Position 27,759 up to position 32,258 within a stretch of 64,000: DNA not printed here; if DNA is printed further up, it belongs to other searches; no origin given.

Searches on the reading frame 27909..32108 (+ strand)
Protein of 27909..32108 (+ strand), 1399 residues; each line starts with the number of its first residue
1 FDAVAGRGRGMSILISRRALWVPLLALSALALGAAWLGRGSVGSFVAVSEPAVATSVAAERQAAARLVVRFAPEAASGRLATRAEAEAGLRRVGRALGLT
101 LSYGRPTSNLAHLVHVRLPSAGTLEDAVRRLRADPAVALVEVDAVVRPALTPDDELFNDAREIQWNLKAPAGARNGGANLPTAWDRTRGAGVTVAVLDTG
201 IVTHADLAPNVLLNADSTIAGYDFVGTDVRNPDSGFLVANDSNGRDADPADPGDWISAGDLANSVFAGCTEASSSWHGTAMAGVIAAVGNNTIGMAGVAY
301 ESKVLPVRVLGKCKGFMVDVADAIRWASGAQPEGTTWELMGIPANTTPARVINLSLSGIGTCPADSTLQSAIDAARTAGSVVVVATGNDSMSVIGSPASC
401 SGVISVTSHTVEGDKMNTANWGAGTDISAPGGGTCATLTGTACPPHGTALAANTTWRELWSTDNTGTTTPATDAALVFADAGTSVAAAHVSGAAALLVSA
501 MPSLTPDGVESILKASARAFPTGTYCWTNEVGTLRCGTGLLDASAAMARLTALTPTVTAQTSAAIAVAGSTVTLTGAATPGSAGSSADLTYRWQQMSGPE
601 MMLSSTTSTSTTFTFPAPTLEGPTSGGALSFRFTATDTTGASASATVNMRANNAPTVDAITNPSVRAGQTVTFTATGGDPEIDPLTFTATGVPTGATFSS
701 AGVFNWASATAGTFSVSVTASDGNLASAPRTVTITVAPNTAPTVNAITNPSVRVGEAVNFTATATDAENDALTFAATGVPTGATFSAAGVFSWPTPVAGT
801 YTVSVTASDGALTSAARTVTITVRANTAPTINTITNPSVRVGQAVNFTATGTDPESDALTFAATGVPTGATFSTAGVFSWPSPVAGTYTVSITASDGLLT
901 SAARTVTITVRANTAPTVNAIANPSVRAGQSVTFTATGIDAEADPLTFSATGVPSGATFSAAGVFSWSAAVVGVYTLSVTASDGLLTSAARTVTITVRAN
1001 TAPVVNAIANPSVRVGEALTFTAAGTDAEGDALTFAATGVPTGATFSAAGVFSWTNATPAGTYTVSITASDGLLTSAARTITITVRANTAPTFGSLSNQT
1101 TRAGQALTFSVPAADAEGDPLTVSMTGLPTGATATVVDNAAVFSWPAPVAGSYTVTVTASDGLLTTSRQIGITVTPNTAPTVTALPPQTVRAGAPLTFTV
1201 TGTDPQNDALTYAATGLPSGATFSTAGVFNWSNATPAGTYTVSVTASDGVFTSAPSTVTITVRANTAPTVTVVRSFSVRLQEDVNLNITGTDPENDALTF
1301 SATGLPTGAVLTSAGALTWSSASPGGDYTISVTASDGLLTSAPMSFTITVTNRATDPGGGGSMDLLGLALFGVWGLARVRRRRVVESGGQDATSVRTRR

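Call 33: search_protein_families(library=pfam, proteins=[window:27909-32108:+], max_evalue=0.0001)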
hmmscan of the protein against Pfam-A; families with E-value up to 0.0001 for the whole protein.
window:27909-32108:+ (1399 aa): 13 families
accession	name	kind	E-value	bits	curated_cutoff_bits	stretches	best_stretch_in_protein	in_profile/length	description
PF05345.18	He_PIG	-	7.7e-74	244.7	24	7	1002-1085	1-95/96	Putative Ig domain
PF17963.7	Big_9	-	3.7e-48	162.8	23.6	6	1000-1084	1-89/89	Bacterial Ig domain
PF00082.27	Peptidase_S8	-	2.6e-42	145.6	21.8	1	189-517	1-273/288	Subtilase family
PF06832.18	BiPBP_C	-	2.5e-16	59.8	26.8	0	664-727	28-87/90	Penicillin-Binding Protein C-terminus Family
PF17803.7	Cadherin_4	-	1.3e-12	48.5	25.1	0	905-961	2-63/71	Bacterial cadherin-like domain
PF00801.26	PKD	-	5.4e-11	42.8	23.5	0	1101-1173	11-79/80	PKD domain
PF22352.2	K319L-like_PKD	-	2e-10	41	27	1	564-648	6-81/84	K319L-like, PKD domain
PF18981.6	InlK_D3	-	1.3e-08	35.2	25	0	798-823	49-75/75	Internalin K domain (D3/D4)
PF18911.6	PKD_4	-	2e-08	34.6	27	0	652-736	1-85/85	PKD domain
PF13620.12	CarboxypepD_reg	-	2.1e-07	31.6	32.3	0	1036-1089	24-75/82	Carboxypeptidase regulatory-like domain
PF07495.19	Y_Y_Y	-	3.7e-07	30.4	26.6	0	1235-1262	35-64/65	Y_Y_Y domain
PF19410.4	DUF5980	-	3.7e-06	27.7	27.1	0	1140-1175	60-94/97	Family of unknown function (DUF5980)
PF16403.11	Bact_surface_Ig-like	-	5.1e-05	23.7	27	0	798-821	46-71/71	Bacterial surface protein, Ig-like domain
